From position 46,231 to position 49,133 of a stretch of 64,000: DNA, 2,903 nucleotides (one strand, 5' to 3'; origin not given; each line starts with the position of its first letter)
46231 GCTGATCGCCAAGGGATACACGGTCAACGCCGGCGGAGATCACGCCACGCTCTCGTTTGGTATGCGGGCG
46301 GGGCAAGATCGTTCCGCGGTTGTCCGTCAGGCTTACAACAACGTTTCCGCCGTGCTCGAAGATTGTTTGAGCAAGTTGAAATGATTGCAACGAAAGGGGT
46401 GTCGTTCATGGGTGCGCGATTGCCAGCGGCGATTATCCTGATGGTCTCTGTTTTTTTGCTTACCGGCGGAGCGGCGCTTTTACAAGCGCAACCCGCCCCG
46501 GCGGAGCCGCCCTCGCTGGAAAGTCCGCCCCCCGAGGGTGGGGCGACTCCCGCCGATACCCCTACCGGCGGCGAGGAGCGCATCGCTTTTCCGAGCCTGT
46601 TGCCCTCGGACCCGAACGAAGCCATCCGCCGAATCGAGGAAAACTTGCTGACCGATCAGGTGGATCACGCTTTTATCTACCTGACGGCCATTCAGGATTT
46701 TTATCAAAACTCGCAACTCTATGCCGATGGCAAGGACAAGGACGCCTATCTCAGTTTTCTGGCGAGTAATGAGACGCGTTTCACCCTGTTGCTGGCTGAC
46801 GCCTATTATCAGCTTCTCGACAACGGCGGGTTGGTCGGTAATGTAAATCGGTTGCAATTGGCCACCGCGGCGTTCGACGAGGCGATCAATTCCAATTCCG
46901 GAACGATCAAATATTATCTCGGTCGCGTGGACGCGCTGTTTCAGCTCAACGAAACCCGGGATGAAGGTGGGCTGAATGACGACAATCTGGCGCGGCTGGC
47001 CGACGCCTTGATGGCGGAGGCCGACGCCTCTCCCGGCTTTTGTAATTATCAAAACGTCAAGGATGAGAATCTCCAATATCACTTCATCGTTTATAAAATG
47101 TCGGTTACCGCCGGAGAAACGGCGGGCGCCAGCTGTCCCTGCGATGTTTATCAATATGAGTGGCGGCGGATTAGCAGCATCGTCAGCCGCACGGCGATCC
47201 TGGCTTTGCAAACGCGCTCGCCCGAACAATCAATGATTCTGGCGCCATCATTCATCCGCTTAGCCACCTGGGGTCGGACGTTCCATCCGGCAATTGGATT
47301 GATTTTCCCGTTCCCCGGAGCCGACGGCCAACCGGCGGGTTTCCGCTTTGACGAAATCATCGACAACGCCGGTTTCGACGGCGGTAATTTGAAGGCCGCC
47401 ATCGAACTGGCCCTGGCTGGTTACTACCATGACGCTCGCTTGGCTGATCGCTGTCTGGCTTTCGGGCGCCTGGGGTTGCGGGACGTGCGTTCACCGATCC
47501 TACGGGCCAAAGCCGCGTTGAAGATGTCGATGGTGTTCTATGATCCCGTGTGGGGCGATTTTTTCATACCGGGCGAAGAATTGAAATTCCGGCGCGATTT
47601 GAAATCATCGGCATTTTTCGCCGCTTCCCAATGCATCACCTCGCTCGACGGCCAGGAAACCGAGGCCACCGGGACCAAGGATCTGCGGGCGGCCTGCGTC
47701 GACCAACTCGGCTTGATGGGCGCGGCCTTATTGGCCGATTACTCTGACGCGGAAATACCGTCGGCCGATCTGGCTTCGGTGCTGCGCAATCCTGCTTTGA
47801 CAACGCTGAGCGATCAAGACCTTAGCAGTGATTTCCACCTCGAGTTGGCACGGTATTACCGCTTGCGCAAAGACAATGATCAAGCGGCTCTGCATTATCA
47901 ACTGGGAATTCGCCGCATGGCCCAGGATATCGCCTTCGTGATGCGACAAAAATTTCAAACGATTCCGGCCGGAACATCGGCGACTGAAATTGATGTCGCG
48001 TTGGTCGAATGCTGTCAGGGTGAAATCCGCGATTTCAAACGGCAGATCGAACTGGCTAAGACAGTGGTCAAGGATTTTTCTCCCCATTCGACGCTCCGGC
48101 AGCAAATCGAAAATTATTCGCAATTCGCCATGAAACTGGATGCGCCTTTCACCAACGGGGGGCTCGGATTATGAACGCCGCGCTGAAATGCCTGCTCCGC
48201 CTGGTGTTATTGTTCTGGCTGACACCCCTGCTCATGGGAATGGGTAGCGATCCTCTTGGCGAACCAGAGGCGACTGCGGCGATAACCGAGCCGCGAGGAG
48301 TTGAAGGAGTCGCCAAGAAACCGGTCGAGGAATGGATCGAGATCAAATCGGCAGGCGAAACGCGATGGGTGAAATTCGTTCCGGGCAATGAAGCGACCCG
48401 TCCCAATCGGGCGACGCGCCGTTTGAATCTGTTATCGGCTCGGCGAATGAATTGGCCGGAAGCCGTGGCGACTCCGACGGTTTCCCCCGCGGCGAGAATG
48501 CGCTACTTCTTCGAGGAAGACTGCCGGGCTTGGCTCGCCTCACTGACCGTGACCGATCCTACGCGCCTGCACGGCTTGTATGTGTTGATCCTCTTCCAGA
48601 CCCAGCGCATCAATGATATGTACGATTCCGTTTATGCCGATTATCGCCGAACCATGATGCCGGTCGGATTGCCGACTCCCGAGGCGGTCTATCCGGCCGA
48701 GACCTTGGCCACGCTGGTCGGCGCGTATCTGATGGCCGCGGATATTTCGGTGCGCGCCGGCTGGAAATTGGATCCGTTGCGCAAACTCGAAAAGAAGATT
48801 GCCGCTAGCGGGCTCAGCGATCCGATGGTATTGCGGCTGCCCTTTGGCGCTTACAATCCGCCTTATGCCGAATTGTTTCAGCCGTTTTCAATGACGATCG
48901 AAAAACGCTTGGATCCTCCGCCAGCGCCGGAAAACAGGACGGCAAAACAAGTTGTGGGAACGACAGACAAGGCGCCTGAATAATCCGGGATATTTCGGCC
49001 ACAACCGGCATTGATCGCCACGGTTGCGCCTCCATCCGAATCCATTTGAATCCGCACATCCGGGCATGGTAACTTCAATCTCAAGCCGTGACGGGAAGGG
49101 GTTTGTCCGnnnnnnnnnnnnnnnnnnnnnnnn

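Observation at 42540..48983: Low-GC island encoding a five-gene, translationally coupled Ton/Tol-like module with atypical components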

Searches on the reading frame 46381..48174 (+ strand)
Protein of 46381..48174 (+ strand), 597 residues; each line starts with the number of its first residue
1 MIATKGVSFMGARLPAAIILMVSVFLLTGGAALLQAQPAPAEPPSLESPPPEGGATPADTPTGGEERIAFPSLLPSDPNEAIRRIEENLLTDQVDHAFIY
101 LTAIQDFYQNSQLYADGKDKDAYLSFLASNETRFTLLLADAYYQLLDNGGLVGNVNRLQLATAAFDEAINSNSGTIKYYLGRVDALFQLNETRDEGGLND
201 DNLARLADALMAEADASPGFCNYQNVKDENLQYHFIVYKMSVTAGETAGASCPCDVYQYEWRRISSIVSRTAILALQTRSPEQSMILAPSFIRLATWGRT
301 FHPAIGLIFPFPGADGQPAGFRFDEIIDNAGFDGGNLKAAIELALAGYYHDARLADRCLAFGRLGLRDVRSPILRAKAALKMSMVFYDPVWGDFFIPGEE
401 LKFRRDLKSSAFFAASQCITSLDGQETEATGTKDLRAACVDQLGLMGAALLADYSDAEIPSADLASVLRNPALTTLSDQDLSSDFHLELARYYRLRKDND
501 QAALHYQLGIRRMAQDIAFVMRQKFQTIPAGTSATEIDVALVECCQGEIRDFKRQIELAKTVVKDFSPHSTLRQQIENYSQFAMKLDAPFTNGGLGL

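Call 3: search_protein_families(library=pfam, proteins=[window:46381-48174:+], max_evalue=1)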
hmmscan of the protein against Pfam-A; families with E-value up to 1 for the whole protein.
window:46381-48174:+ (597 aa): 1 family
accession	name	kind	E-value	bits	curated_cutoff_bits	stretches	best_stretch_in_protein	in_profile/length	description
PF05121.17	GvpK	-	0.021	15.3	25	0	194-232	37-75/85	Gas vesicle protein K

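Call 4: search_protein_families(library=padloc, proteins=[window:46381-48174:+], max_evalue=1)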
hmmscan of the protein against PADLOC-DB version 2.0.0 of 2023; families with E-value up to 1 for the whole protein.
window:46381-48174:+ (597 aa): 0 families

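Call 5: search_protein_families(library=ncbifam, proteins=[window:46381-48174:+], max_evalue=1)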
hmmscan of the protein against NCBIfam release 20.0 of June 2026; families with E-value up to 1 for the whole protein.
window:46381-48174:+ (597 aa): 0 families

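Call 6: find_encoding_contigs(protein=window:46381-48174:+, flank=10000, max_places=6)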
Protein window:46381-48174:+ (597 aa): 2 contigs read that carry it; 2 places shown.
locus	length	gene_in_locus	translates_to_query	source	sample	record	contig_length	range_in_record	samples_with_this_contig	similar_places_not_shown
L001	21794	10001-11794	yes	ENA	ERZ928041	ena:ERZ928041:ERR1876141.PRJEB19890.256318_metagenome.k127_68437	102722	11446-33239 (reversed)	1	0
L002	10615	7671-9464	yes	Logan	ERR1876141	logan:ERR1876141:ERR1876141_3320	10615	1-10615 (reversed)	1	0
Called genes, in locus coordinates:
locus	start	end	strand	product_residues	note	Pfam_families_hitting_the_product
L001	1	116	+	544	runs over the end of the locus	-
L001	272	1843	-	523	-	-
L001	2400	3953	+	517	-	PF01274:MS_TIM-barrel, PF20659:MS_C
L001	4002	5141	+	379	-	PF13714:PEP_mutase, PF00463:ICL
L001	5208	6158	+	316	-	PF00248:Aldo_ket_red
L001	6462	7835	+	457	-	-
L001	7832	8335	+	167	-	-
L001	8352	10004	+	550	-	-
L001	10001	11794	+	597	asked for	-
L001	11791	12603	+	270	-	-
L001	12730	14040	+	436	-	PF13810:DUF4185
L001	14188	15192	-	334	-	PF03279:Lip_A_acyltrans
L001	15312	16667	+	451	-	PF02310:B12-binding, PF04055:Radical_SAM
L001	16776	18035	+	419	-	PF01266:DAO (faint), PF01494:FAD_binding_3 (faint), PF02254:TrkA_N (faint), PF03486:HI0933_like (faint), PF07992:Pyr_redox_2, PF13450:NAD_binding_8 (weak), PF00070:Pyr_redox, PF22366:NDH2_C (weak), +2 more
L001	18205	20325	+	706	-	PF00150:Cellulase, PF18564:Glyco_hydro_5_C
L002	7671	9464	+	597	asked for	-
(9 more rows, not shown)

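Call 59: find_homologous_proteins(query=window:46381-48174:+, max_evalue=0.01)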
Query window:46381-48174:+ (597 aa): 1 proteins with E <= 0.01 among 8000 candidates.
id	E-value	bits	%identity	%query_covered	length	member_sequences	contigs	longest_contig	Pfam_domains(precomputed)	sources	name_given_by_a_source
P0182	0.0e+0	1307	97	100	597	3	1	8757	-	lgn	-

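Call 91: search_protein_families(library=phrogs, proteins=[window:46381-48174:+], max_evalue=0.1)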
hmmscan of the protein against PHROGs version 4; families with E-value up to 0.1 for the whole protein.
window:46381-48174:+ (597 aa): 0 families

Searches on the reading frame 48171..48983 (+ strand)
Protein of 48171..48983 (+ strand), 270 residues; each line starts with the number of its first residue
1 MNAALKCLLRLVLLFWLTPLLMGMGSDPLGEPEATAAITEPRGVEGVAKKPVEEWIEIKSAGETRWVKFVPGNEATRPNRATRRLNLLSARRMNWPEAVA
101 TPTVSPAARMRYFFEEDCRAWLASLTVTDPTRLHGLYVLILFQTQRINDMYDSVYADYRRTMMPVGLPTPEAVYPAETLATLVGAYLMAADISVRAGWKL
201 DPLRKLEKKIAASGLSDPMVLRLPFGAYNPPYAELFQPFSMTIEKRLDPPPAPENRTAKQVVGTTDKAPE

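Call 3: search_protein_families(library=pfam, proteins=[window:48171-48983:+], max_evalue=1)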
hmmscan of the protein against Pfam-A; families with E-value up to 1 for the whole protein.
window:48171-48983:+ (270 aa): 0 families

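Call 4: search_protein_families(library=padloc, proteins=[window:48171-48983:+], max_evalue=1)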
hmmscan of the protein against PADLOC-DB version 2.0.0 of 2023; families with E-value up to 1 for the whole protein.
window:48171-48983:+ (270 aa): 0 families

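Call 5: search_protein_families(library=ncbifam, proteins=[window:48171-48983:+], max_evalue=1)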
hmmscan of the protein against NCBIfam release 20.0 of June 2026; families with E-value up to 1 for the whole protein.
window:48171-48983:+ (270 aa): 0 families

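Call 91: search_protein_families(library=phrogs, proteins=[window:48171-48983:+], max_evalue=0.1)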
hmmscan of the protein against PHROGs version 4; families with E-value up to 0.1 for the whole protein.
window:48171-48983:+ (270 aa): 1 family
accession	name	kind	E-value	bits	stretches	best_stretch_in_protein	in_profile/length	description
phrog_31087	-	unknown function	0.061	14.6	0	61-86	12-37/94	-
